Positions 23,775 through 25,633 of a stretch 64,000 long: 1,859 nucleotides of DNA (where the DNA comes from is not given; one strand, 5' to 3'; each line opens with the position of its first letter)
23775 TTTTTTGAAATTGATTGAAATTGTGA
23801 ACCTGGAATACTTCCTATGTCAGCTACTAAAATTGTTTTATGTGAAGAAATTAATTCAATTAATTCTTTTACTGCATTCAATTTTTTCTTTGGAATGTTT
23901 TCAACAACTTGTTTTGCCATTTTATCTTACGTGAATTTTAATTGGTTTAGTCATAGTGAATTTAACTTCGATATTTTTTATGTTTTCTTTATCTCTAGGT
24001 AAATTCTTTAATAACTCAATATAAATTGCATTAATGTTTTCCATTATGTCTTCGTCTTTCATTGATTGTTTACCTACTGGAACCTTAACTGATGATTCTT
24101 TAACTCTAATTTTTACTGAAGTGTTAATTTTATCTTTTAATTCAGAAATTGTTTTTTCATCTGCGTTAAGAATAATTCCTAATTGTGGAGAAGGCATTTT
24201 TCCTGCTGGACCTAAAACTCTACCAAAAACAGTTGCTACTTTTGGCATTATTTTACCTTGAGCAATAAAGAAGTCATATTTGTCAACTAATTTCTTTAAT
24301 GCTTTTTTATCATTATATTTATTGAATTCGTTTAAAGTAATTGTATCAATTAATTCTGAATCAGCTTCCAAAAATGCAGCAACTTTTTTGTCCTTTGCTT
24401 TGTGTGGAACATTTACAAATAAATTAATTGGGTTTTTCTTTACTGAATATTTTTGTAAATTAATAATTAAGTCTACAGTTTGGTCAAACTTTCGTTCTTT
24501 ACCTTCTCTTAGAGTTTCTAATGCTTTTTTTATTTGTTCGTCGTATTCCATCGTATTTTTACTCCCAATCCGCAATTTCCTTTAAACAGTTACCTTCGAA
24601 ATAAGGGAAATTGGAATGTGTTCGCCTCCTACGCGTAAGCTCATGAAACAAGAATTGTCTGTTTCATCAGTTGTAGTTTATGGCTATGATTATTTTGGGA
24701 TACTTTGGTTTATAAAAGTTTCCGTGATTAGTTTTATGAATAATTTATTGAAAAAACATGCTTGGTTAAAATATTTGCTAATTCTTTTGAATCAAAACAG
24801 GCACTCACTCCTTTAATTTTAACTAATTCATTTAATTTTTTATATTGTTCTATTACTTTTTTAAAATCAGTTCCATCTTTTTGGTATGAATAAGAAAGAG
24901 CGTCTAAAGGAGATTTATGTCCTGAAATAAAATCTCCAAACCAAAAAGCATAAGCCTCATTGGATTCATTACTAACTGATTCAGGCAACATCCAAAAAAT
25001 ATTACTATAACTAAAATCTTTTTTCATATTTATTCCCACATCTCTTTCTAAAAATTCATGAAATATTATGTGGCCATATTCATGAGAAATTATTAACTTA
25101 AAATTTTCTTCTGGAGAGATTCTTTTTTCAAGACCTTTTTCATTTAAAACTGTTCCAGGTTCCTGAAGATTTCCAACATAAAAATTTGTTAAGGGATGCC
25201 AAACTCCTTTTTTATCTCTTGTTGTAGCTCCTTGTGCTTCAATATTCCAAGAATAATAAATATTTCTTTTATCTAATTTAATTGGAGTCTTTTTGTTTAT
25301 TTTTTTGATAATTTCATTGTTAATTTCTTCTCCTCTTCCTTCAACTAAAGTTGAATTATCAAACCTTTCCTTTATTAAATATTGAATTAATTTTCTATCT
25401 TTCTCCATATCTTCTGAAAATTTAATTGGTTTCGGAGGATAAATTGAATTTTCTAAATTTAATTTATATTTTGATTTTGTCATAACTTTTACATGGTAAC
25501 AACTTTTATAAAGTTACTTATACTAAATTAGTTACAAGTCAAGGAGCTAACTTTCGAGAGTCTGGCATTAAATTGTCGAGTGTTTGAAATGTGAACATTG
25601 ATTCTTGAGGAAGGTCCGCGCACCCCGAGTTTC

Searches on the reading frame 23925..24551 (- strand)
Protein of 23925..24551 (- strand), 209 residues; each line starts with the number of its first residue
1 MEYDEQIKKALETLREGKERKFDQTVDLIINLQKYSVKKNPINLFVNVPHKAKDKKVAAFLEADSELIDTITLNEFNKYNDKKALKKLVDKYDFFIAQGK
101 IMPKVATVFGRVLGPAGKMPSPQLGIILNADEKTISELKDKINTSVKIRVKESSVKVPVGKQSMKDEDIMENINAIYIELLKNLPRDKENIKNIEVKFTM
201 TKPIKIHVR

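Call 21: find_related_loci(query=window:23925-24551:-, collection=genome_contigs, flank=10000)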
Query window:23925-24551:- (209 aa) in genome_contigs; peptide patterns used: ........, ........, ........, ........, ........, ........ (x = any residue, [..] = any of these).
239 stretches matched a pattern; 56 encode a relative of the query (tblastn E <= 1e-3); 55 distinct loci.
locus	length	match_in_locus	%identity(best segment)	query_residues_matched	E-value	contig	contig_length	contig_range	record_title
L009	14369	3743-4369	75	1-209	1e-102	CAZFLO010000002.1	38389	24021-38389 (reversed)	MAG TPA_asm: Candidatus Woesearchaeota archaeon isolate SRP104257_co1_30 genome assembly, contig: NODE_381_length_38389_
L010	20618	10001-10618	78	4-209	3e-100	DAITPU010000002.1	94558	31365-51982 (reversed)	MAG TPA_asm: bacterium isolate CTOTU29499 NODE_153_length_94558_cov_9.957345, whole genome shotgun sequence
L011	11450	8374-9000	72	1-209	2e-99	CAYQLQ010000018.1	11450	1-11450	MAG TPA_asm: Candidatus Woesearchaeota archaeon isolate SRP178699_co2_505 genome assembly, contig: NODE_5379_length_1145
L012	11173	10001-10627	70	1-209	8e-98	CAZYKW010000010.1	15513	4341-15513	MAG TPA_asm: Candidatus Woesearchaeota archaeon isolate binchicken_co334_135 genome assembly, contig: NODE_6653_length_1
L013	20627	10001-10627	69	1-209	9e-96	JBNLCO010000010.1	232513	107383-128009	MAG: Candidatus Pacearchaeota archaeon isolate C1C2.bin.74.orig k141_945549, whole genome shotgun sequence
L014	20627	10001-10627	68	1-209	2e-95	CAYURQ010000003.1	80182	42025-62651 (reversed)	MAG TPA_asm: Candidatus Woesearchaeota archaeon isolate SRP141376_co3_436 genome assembly, contig: NODE_632_length_80182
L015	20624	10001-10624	70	2-209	5e-95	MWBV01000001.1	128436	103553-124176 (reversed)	MAG: Candidatus Diapherotrites archaeon ADurb.Bin253 BWY36_contig000001, whole genome shotgun sequence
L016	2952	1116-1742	68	1-209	2e-96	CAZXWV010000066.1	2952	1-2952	MAG TPA_asm: Candidatus Woesearchaeota archaeon isolate SRP050083_co2_138 genome assembly, contig: NODE_36455_length_295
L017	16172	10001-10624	67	2-209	1e-94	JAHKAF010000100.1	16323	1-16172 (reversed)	MAG: Nanoarchaeota archaeon isolate Undefined_mixed_planktonic.mb.23 Undefined_mixed_pl.mb.23_k141_1313149, whole genome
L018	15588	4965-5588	70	2-209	8e-94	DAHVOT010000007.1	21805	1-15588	MAG TPA_asm: archaeon isolate clean591 NODE_7_length_21805_cov_5.937500, whole genome shotgun sequence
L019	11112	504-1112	72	7-209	2e-93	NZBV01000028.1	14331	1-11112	MAG: Candidatus Pacearchaeota archaeon isolate ARS1301 MHASMcontig_675161, whole genome shotgun sequence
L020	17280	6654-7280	74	2-209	5e-92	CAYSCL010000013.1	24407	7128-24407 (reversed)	MAG TPA_asm: Candidatus Woesearchaeota archaeon isolate binchicken_co42_199 genome assembly, contig: NODE_2371_length_24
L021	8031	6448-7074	67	1-209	2e-92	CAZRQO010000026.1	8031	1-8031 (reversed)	MAG TPA_asm: Candidatus Woesearchaeota archaeon isolate SRP214966_co4_382 genome assembly, contig: NODE_11149_length_803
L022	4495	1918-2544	69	1-209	2e-92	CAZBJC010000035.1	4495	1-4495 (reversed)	MAG TPA_asm: Candidatus Woesearchaeota archaeon isolate binchicken_co256_53 genome assembly, contig: NODE_63161_length_4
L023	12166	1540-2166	72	1-209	8e-92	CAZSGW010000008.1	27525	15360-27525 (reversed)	MAG TPA_asm: Candidatus Woesearchaeota archaeon isolate SRP332253_co1_145 genome assembly, contig: NODE_2552_length_2752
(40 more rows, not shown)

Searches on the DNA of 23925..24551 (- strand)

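Call 38: search_rna_families(sources=[L029, L045, L051, L048], threshold=evalue, max_evalue=1, show_alignments=0)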
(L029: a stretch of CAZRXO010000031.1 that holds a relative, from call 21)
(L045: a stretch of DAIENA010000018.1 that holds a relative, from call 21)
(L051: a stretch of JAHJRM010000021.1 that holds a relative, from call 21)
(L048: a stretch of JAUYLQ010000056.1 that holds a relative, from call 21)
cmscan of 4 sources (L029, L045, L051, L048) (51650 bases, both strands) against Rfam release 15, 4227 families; matches with E-value up to 1: 10.
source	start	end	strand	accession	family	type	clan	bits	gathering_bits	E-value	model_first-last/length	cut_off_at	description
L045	4909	5233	-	RF00373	RNaseP_arch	Gene; ribozyme;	CL00002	131.9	84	7.6e-37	1-288/288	no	Archaeal RNase P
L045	4045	4116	+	RF00005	tRNA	Gene; tRNA;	CL00001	71.4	29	1e-13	1-71/71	no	tRNA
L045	7654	7725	+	RF00005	tRNA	Gene; tRNA;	CL00001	70.8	29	1.5e-13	1-71/71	no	tRNA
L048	4741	4813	+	RF00005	tRNA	Gene; tRNA;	CL00001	70.1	29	2.3e-13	1-71/71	no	tRNA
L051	7645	7717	+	RF00005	tRNA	Gene; tRNA;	CL00001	64.6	29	7.8e-12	1-71/71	no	tRNA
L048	7701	7780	-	RF00005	tRNA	Gene; tRNA;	CL00001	57.8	29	5.7e-10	1-71/71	no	tRNA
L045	11713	11792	-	RF00005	tRNA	Gene; tRNA;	CL00001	55.8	29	2.1e-09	1-71/71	no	tRNA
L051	7872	7968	-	RF00005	tRNA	Gene; tRNA;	CL00001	38.9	29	9.2e-05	1-71/71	no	tRNA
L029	3389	3491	+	RF00023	tmRNA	Gene;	CL00001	15.1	47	0.043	56-140/374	no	transfer-messenger RNA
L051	4686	4749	-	RF00023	tmRNA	Gene;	CL00001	13.4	47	0.23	82-140/374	no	transfer-messenger RNA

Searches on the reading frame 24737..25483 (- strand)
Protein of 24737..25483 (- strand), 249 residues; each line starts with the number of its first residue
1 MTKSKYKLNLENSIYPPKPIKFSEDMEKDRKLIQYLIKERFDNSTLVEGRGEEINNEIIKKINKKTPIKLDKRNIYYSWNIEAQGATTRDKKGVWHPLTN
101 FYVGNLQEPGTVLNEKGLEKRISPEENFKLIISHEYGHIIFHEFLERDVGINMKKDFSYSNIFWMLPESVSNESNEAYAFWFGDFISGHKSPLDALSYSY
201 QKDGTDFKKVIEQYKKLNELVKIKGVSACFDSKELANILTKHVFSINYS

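Call 17: find_homologous_proteins(query=window:24737-25483:-, max_evalue=0.00001)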
Query window:24737-25483:- (249 aa): 4 proteins with E <= 0.00001 among 391 candidates.
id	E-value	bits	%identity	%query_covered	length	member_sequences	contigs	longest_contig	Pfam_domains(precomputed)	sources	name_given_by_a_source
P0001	5.1e-163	558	100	100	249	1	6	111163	-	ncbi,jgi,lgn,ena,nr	ncbi:hypothetical protein GW932_01160 [archaeon]|nr:hypothetical protein [archaeon]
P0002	6.8e-61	224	52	84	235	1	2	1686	-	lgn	-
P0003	1.2e-29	122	35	93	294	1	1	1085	-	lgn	-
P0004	3.3e-23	101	33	92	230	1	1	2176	-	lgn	-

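Call 18: find_encoding_contigs(protein=P0002, flank=3000, max_places=4)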
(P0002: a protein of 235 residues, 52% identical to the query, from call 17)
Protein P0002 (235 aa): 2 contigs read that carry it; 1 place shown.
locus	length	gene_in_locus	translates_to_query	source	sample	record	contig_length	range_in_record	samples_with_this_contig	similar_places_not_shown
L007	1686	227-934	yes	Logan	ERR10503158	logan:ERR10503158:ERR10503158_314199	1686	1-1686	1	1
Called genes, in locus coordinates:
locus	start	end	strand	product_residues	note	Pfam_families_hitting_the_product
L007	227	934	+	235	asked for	-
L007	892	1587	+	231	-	-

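Call 19: find_encoding_contigs(protein=P0004, flank=3000, max_places=4)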
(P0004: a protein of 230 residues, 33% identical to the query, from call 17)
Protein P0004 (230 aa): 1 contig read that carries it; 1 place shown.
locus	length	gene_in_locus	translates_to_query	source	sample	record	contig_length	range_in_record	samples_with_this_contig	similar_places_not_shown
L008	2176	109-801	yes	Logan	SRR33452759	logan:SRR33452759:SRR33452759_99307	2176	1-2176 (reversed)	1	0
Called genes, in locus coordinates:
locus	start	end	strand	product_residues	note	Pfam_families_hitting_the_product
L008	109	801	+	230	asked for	-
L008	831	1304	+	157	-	PF03073:TspO_MBR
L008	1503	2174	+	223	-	?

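Call 65: search_protein_families(library=pfam, proteins=[window:24737-25483:-], max_evalue=0.01)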
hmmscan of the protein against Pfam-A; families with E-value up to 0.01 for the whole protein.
window:24737-25483:- (249 aa): 0 families
